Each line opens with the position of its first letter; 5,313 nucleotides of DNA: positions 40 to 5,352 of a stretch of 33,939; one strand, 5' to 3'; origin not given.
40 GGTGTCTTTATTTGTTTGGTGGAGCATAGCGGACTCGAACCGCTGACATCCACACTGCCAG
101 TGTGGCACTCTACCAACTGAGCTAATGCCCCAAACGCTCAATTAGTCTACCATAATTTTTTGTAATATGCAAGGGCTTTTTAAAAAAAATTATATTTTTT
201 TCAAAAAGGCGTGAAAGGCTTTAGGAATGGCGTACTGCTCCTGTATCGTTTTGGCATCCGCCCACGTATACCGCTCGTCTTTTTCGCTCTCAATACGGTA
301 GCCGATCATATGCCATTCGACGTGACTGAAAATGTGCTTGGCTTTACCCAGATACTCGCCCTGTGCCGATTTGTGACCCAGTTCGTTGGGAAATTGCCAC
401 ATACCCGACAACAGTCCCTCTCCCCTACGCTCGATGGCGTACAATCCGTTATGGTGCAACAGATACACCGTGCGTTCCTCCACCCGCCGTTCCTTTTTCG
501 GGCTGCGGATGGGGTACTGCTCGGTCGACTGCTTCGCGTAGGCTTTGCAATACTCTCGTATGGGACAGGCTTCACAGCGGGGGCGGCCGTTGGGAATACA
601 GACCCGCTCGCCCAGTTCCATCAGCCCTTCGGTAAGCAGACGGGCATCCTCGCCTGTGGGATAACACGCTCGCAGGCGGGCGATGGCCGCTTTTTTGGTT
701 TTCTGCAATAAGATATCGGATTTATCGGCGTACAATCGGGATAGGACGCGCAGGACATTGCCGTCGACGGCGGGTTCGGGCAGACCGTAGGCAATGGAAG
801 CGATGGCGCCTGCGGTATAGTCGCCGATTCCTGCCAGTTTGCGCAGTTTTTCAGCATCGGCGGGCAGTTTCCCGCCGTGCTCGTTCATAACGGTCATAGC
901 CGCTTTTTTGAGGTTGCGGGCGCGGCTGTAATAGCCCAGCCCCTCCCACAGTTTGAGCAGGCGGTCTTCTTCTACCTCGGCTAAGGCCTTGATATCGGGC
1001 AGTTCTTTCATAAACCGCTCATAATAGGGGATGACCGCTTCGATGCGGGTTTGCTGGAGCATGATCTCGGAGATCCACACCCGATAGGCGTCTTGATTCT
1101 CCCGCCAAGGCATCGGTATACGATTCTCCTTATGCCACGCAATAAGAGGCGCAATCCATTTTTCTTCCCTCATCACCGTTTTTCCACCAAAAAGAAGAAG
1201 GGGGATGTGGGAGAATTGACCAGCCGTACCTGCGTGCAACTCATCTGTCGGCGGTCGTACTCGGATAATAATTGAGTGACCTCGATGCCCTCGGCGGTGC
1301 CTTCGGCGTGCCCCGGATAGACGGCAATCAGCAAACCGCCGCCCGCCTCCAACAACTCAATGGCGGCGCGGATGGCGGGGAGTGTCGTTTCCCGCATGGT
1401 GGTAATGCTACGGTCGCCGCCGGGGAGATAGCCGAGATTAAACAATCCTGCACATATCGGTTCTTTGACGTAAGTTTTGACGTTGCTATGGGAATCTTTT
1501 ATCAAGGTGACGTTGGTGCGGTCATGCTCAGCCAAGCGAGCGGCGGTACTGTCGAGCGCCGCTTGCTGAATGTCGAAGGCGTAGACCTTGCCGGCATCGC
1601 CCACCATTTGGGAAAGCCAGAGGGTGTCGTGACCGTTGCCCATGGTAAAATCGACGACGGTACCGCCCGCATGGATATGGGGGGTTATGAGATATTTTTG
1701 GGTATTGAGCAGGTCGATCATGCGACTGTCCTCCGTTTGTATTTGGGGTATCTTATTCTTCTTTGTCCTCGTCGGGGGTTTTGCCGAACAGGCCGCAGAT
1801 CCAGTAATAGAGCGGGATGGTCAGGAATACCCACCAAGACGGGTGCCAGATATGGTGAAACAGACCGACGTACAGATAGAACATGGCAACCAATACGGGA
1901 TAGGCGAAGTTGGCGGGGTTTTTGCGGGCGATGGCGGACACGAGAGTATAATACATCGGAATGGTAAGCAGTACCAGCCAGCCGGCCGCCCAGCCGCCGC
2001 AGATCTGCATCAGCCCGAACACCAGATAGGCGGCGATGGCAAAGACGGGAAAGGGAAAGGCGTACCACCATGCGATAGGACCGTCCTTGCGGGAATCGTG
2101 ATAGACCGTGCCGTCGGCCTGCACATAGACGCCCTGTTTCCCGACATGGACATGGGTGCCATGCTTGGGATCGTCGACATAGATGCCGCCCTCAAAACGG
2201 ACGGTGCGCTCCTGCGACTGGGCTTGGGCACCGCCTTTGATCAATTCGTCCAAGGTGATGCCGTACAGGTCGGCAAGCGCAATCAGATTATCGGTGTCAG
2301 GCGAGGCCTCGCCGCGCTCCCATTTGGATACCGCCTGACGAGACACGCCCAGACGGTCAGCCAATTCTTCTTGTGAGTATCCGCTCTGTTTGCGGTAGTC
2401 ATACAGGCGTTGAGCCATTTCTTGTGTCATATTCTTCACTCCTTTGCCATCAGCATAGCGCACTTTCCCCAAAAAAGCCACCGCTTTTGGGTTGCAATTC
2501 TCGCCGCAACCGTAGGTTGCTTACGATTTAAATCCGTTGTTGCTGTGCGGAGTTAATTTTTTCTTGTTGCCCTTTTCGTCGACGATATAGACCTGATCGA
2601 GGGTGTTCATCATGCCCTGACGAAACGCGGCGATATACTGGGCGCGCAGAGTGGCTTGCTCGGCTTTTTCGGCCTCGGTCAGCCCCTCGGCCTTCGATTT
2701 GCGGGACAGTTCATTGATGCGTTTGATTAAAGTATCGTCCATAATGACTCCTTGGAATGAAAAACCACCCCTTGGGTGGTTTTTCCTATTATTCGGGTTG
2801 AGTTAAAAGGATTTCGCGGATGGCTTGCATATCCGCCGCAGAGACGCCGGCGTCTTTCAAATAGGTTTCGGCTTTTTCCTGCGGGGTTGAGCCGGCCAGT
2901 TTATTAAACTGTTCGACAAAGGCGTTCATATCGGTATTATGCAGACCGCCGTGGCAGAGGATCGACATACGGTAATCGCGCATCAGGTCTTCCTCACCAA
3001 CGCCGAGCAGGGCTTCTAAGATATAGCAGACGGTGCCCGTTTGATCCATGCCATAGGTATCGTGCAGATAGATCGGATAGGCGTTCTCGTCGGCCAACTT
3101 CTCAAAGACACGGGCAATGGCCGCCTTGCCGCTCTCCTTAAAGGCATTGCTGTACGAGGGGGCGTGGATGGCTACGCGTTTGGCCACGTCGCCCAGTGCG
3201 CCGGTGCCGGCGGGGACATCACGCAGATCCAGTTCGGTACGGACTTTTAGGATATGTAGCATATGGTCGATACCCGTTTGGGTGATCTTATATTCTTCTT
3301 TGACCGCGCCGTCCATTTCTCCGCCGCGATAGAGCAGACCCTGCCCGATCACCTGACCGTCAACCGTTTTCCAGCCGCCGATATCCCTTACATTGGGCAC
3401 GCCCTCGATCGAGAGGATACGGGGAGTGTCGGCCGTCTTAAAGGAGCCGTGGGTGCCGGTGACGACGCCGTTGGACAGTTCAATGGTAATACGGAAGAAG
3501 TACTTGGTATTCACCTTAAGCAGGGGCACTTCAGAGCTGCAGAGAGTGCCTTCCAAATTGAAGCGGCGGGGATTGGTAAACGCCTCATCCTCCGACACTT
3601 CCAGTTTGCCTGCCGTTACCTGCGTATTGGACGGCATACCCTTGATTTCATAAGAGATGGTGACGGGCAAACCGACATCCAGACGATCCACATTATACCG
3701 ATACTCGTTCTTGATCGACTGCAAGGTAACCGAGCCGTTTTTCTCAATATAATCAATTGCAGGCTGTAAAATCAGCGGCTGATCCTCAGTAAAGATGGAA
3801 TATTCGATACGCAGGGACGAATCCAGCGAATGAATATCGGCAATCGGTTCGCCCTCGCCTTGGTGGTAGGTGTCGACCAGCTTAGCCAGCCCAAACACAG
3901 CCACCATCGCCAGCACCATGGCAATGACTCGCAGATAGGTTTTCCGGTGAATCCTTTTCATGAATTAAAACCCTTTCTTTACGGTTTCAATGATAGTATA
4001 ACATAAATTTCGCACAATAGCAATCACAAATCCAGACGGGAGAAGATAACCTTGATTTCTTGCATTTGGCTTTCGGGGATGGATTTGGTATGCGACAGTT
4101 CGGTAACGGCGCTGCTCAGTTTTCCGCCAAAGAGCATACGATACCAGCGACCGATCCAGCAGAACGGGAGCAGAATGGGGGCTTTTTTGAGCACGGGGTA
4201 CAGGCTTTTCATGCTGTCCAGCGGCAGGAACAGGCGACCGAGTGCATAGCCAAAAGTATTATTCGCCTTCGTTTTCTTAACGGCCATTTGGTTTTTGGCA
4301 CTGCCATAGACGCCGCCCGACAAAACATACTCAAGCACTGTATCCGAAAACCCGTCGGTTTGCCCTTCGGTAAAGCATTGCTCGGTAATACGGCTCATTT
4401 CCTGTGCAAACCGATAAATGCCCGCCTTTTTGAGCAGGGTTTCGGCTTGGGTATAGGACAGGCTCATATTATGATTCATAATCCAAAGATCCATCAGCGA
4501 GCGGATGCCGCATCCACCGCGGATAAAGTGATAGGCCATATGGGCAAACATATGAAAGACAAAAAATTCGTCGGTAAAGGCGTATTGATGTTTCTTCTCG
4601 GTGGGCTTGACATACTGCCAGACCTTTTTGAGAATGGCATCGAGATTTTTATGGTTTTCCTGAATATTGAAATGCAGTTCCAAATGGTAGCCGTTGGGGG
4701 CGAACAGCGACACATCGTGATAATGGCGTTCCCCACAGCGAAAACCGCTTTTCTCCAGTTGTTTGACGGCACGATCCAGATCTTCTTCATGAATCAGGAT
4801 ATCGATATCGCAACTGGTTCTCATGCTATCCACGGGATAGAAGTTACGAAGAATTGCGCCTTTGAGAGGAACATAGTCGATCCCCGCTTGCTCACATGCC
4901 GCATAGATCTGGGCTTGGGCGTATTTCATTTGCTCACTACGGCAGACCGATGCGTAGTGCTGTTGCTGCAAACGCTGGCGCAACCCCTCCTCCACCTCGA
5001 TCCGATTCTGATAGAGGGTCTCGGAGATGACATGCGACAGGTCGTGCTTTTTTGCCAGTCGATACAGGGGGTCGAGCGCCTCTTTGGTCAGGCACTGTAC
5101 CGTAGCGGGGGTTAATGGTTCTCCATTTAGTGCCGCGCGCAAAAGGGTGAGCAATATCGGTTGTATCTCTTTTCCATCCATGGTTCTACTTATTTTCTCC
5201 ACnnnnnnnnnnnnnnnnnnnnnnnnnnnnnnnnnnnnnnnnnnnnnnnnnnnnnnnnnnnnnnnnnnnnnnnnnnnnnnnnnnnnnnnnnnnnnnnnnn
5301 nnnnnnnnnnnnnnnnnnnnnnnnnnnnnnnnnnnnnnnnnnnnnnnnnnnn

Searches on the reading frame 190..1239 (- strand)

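Call 50: search_protein_families(library=pfam, proteins=[window:190-1239:-], max_evalue=0.0001)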
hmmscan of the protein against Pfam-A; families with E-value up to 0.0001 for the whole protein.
window:190-1239:- (349 aa): 3 families
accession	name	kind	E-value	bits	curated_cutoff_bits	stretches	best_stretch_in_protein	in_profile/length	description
PF00730.31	HhH-GPD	-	7.8e-22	78.1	26.2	1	56-183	1-100/108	HhH-GPD superfamily base excision DNA repair protein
PF14815.12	NUDIX_4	-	1.5e-17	63.9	35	1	258-348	2-113/113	NUDIX domain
PF00633.29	HHH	-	2.2e-05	24.5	24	1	121-149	2-30/30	Helix-hairpin-helix motif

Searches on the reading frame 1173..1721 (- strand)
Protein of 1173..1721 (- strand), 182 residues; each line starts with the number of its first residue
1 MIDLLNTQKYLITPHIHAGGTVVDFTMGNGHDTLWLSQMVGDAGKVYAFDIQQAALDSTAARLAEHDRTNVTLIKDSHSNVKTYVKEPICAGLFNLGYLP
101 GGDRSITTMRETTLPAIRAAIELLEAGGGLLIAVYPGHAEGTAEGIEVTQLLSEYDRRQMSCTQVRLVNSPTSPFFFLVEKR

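Call 50: search_protein_families(library=pfam, proteins=[window:1173-1721:-], max_evalue=0.0001)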
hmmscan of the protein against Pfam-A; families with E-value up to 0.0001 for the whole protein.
window:1173-1721:- (182 aa): 3 families
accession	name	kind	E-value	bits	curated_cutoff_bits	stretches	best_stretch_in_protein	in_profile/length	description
PF06962.18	rRNA_methylase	-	1.2e-42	145.5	22.7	1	46-178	1-134/137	Putative rRNA methylase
PF13649.12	Methyltransf_25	-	2e-05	25.6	27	1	22-80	1-57/97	Methyltransferase domain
PF13847.12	Methyltransf_31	-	6.1e-05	23.2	27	1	16-79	1-64/145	Methyltransferase domain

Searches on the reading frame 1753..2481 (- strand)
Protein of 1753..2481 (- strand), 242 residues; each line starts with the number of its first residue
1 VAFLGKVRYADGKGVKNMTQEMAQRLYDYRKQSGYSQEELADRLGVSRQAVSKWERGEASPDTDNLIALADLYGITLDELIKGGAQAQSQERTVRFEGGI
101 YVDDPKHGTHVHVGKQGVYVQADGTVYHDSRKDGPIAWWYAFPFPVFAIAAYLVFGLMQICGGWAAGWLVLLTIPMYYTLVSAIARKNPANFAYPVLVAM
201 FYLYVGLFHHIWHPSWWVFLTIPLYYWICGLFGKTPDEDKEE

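Call 50: search_protein_families(library=pfam, proteins=[window:1753-2481:-], max_evalue=0.0001)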
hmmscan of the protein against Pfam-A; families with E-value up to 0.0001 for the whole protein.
window:1753-2481:- (242 aa): 6 families
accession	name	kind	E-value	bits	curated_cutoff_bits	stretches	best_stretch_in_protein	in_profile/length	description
PF01381.28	HTH_3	-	2.2e-21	76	23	1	26-80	1-55/55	Helix-turn-helix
PF13560.12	HTH_31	-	1.8e-14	54.3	27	1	21-79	1-60/64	Helix-turn-helix domain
PF12844.13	HTH_19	-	3.1e-11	43.4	30.2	1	24-83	2-61/64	Helix-turn-helix domain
PF13443.12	HTH_26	-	9e-07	29.5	22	1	30-82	6-59/63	Cro/C1-type HTH DNA-binding domain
PF07022.19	Phage_CI_repr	-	2.8e-06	28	22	1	36-83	14-60/65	Bacteriophage CI repressor helix-turn-helix domain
PF13384.12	HTH_23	-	9.6e-05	22.5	24.6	0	30-54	15-37/50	Homeodomain-like domain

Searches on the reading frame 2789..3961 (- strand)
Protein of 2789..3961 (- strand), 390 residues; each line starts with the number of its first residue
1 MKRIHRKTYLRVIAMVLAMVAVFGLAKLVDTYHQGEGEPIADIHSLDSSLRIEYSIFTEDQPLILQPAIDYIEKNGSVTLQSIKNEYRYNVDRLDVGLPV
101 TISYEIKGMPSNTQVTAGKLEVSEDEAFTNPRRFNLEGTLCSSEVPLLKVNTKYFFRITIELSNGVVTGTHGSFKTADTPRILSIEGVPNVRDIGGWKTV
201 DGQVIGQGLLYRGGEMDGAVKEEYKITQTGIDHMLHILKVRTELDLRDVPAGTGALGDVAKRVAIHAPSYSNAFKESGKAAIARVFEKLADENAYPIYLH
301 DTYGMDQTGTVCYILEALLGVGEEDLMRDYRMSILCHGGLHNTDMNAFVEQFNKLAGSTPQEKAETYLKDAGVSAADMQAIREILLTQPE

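Call 48: search_protein_families(library=pfam, proteins=[window:2789-3961:-], max_evalue=0.0001)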
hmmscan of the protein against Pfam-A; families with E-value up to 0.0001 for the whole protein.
window:2789-3961:- (390 aa): 2 families
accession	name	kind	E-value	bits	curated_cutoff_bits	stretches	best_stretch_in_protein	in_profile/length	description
PF13350.11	Y_phosphatase3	-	9.7e-24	85.1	22.2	1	184-386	2-239/240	Tyrosine phosphatase family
PF03162.18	Y_phosphatase2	-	1.1e-05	25.5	27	1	260-359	57-153/165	Tyrosine phosphatase family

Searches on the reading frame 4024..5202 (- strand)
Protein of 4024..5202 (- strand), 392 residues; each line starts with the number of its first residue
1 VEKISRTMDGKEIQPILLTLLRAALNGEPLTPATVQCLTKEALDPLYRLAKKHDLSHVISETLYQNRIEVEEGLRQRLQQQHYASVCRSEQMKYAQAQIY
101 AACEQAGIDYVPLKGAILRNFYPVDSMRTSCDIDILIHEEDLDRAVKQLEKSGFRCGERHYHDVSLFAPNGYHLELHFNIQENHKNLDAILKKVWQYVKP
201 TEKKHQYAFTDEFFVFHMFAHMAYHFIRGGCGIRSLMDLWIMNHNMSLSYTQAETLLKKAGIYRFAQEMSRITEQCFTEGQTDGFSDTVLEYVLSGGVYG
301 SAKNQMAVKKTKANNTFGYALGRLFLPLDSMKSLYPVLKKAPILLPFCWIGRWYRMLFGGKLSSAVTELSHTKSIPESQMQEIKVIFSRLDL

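Call 48: search_protein_families(library=pfam, proteins=[window:4024-5202:-], max_evalue=0.0001)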
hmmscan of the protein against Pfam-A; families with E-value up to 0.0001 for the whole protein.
window:4024-5202:- (392 aa): 1 family
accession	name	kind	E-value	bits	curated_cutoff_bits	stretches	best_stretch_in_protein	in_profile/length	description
PF14907.12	NTP_transf_5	-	8.3e-44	150.5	31.2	1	43-277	5-248/249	Uncharacterised nucleotidyltransferase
